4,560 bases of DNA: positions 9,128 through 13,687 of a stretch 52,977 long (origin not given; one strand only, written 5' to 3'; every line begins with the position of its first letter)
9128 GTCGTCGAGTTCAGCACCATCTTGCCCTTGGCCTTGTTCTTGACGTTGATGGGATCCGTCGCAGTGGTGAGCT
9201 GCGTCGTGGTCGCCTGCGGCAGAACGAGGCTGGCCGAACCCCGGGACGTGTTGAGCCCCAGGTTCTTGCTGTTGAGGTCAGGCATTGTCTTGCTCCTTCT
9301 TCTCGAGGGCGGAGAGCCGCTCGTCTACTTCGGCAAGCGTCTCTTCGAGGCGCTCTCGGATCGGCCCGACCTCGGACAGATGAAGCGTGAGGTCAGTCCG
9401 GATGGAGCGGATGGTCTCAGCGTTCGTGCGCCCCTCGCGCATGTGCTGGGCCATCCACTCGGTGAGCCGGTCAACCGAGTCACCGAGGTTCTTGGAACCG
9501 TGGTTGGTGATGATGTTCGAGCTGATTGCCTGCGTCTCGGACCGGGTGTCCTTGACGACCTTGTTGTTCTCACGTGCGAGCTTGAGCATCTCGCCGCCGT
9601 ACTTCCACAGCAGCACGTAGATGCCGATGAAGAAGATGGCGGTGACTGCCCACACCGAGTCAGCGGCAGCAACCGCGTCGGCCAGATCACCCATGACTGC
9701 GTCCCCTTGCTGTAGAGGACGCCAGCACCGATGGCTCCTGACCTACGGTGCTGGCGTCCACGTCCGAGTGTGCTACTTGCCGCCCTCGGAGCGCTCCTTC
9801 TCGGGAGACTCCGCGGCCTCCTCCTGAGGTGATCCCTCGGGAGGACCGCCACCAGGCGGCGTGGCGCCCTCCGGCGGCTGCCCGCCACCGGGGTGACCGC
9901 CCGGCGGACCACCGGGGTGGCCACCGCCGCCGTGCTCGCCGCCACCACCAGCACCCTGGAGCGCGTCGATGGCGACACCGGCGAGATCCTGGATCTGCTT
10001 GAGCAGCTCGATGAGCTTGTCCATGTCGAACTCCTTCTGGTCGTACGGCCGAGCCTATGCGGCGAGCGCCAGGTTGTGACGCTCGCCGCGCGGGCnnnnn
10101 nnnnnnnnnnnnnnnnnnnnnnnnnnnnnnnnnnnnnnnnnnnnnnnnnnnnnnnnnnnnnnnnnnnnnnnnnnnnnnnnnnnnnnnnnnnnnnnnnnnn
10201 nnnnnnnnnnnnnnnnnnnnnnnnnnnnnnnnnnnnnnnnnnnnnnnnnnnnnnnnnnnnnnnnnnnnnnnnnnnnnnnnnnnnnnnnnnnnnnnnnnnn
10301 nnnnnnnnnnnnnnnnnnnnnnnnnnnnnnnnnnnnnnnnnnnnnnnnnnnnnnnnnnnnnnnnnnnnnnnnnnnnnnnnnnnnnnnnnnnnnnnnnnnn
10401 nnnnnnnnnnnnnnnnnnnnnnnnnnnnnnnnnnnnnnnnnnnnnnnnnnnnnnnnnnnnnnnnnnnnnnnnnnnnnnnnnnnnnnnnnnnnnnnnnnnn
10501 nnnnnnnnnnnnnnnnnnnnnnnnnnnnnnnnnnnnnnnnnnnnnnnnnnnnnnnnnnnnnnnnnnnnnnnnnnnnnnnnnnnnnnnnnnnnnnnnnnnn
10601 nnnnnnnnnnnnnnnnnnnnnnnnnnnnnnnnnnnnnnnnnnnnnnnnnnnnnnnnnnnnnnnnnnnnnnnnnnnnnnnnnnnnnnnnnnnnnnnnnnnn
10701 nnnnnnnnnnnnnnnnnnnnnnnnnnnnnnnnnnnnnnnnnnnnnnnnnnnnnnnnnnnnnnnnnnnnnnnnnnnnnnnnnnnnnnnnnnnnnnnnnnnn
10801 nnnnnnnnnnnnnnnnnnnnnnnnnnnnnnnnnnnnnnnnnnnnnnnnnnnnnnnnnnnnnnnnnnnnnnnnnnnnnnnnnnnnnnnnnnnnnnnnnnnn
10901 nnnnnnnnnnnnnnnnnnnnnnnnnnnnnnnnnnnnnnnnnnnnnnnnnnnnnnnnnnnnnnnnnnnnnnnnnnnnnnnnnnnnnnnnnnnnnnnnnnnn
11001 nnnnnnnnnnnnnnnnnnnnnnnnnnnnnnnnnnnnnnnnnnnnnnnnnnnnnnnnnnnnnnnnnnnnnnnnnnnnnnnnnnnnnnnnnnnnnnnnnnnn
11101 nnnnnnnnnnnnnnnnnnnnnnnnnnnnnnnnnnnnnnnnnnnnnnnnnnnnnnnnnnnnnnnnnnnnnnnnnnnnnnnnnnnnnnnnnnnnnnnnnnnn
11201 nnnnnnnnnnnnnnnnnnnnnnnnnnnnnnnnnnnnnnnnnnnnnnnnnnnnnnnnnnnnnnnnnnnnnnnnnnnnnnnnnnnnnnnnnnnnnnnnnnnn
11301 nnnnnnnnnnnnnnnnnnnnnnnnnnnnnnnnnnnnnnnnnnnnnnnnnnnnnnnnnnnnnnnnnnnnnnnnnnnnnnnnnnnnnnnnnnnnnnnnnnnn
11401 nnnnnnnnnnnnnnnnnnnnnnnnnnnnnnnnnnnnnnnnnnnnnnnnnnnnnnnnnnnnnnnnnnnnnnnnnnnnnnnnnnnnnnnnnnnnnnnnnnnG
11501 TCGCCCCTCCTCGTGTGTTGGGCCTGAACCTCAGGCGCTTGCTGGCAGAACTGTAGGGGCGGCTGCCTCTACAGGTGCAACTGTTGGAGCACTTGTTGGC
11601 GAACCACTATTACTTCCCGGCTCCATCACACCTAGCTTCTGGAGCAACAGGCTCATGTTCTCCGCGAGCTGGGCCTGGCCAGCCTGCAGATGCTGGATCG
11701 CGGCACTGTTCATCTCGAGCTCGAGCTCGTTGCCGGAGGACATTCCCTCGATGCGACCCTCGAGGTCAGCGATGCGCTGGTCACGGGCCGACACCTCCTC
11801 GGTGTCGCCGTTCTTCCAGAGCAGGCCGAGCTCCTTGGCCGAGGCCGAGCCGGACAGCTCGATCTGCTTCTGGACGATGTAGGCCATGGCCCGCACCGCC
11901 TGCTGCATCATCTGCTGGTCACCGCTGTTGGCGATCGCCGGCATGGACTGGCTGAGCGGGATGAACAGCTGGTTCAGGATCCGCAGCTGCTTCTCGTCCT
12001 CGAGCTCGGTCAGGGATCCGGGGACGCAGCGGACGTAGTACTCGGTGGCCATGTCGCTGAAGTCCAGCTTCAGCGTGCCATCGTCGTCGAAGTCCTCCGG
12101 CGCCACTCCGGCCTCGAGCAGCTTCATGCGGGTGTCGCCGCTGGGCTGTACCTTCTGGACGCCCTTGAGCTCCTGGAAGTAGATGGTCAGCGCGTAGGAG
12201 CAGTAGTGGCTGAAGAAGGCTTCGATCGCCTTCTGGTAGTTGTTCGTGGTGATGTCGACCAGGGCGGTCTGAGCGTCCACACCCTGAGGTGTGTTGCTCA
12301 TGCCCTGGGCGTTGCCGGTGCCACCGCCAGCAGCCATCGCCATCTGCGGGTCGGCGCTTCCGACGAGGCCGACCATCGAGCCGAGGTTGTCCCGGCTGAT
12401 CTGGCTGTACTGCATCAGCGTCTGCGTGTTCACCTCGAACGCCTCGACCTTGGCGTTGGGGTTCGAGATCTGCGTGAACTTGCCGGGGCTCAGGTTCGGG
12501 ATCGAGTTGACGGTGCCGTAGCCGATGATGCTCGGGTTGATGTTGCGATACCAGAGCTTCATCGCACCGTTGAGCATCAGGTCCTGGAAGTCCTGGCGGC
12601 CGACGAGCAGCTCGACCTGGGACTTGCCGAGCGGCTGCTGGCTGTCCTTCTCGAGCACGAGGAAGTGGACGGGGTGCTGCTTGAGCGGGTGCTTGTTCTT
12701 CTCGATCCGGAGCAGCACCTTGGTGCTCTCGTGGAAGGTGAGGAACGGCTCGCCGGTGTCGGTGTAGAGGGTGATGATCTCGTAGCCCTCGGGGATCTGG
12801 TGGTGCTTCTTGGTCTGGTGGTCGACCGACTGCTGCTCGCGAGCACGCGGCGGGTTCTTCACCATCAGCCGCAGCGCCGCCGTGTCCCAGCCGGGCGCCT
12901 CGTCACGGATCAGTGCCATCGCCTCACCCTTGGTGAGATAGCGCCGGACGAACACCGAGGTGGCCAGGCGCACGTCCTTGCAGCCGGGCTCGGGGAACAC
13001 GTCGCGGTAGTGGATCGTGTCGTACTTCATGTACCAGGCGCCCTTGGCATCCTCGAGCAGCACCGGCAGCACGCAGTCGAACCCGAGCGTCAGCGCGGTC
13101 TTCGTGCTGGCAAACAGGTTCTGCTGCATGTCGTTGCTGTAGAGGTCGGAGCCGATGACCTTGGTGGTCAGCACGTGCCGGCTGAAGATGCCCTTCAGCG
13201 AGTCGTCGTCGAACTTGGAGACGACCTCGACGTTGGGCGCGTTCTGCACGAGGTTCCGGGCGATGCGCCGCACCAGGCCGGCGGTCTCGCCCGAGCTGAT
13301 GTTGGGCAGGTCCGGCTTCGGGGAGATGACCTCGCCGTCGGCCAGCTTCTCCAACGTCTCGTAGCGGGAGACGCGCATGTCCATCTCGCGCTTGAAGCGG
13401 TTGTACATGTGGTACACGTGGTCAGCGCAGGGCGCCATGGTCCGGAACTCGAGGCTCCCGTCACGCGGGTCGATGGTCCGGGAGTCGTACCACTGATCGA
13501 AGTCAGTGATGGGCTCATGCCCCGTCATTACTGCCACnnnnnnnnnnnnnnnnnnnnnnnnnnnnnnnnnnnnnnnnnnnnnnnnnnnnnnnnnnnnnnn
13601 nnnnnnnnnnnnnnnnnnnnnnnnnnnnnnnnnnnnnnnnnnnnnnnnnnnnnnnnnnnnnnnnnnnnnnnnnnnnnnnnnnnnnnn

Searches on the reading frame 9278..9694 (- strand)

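Call 15: search_protein_families(library=phrogs, proteins=[window:9278-9694:-], max_evalue=0.001)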
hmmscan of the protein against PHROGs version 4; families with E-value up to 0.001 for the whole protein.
window:9278-9694:- (138 aa): 2 families
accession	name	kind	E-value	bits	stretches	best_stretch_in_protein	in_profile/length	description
phrog_4153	-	moron, auxiliary metabolic gene and host takeover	5.9e-11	43.3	1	31-81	22-72/129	membrane protein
phrog_3534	-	unknown function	8e-08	33.3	1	33-123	26-115/117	-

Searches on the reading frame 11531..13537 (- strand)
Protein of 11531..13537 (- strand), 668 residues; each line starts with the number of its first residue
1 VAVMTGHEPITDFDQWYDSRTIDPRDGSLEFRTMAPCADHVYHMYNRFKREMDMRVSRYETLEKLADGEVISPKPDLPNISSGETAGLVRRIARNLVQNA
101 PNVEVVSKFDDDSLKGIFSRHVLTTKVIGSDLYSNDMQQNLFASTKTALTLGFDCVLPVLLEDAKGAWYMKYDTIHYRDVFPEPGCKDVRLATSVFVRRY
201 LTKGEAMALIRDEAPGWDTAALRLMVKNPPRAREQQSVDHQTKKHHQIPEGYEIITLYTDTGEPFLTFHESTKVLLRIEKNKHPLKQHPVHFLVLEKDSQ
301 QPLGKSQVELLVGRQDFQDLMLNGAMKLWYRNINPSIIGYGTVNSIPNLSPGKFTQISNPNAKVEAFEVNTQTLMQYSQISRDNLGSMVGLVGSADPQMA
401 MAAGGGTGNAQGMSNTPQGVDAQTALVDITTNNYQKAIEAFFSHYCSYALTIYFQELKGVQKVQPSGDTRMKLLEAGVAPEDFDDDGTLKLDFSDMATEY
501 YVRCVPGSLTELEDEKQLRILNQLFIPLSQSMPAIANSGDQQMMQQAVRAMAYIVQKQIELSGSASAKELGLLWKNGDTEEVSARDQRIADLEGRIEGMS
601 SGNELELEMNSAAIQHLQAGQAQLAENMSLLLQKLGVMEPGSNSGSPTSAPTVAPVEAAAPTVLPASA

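Call 15: search_protein_families(library=phrogs, proteins=[window:11531-13537:-], max_evalue=0.001)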
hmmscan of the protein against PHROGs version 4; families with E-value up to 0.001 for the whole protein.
window:11531-13537:- (668 aa): 0 families

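Call 19: search_dna_similar(query=window:11531-13537:-, collection=phages, mode=protein, max_rows=25)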
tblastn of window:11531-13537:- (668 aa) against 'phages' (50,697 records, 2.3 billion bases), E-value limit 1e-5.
Records with a match: 58; places in all: 58; records where one place covers at least 80% of the query: 58.
Best place of each record, by identity: 60-80% 1; <60% 57.
By first word of the organism name: Microbacterium 57; Arthrobacter 1.
By host as written in the record: Microbacterium foliorum NRRL B-24224 31; Microbacterium foliorum NRRL B-24224 SEA 22; Microbacterium paraoxydans NRRL B-14843 2; Arthrobacter globiformis B-2979 1; Microbacterium foliorum str. NRRL B-24224 1; Microbacterium foliorum 1.
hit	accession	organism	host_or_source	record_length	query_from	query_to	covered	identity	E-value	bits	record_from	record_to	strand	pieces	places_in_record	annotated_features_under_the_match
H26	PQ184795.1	Arthrobacter phage MissAmericana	Arthrobacter globiformis B-2979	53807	10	637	94%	61.8%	0e+0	807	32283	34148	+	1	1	31: portal protein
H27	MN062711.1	Microbacterium phage Araxxi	Microbacterium foliorum NRRL B-24224 SEA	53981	1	644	96%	55.2%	0e+0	749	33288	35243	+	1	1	28: portal protein | 27: hypothetical protein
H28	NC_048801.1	Microbacterium phage Araxxi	Microbacterium foliorum NRRL B-24224 SEA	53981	1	644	96%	55.2%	0e+0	749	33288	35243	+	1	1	28: portal protein | 27: tail length tape measure protein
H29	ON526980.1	Microbacterium phage DoTi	Microbacterium foliorum NRRL B-24224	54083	1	644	96%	55.0%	0e+0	749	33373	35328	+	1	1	28: portal protein | 27: hypothetical protein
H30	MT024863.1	Microbacterium phage Arete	Microbacterium foliorum NRRL B-24224 SEA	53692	8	638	94%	56.1%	0e+0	747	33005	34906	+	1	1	28: portal protein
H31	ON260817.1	Microbacterium phage Gshelby23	Microbacterium foliorum NRRL B-24224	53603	8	638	94%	56.1%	0e+0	747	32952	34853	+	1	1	26: portal protein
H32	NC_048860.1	Microbacterium phage Arete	Microbacterium foliorum NRRL B-24224 SEA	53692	8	638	94%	56.1%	0e+0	747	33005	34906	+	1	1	28: portal protein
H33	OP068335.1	Microbacterium phage Hannabella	Microbacterium foliorum NRRL B-24224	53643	8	638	94%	56.1%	0e+0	747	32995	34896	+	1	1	28: portal protein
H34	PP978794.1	Microbacterium phage Casino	Microbacterium foliorum NRRL B-24224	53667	8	638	94%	56.1%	0e+0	747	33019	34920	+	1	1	27: portal protein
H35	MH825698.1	Microbacterium phage Burro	Microbacterium paraoxydans NRRL B-14843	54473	4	644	96%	54.1%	0e+0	721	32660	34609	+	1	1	28: portal protein | 27: hypothetical protein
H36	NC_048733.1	Microbacterium phage Burro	Microbacterium paraoxydans NRRL B-14843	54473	4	644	96%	54.1%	0e+0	721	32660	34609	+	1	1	28: portal protein | 27: hypothetical protein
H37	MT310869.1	Microbacterium phage Truong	Microbacterium foliorum NRRL B-24224 SEA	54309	2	645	96%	51.3%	0e+0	676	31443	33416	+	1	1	32: portal protein | 31: hypothetical protein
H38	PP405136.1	Microbacterium phage JordanFarm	Microbacterium foliorum NRRL B-24224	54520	2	645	96%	51.3%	0e+0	676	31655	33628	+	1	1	34: portal protein | 33: hypothetical protein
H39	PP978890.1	Microbacterium phage Barroma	Microbacterium foliorum NRRL B-24224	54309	2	645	96%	51.3%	0e+0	676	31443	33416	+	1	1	31: portal protein | 30: hypothetical protein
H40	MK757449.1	Microbacterium phage Akoni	Microbacterium foliorum NRRL B-24224 SEA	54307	2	645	96%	51.3%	0e+0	676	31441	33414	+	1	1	32: portal protein | 31: hypothetical protein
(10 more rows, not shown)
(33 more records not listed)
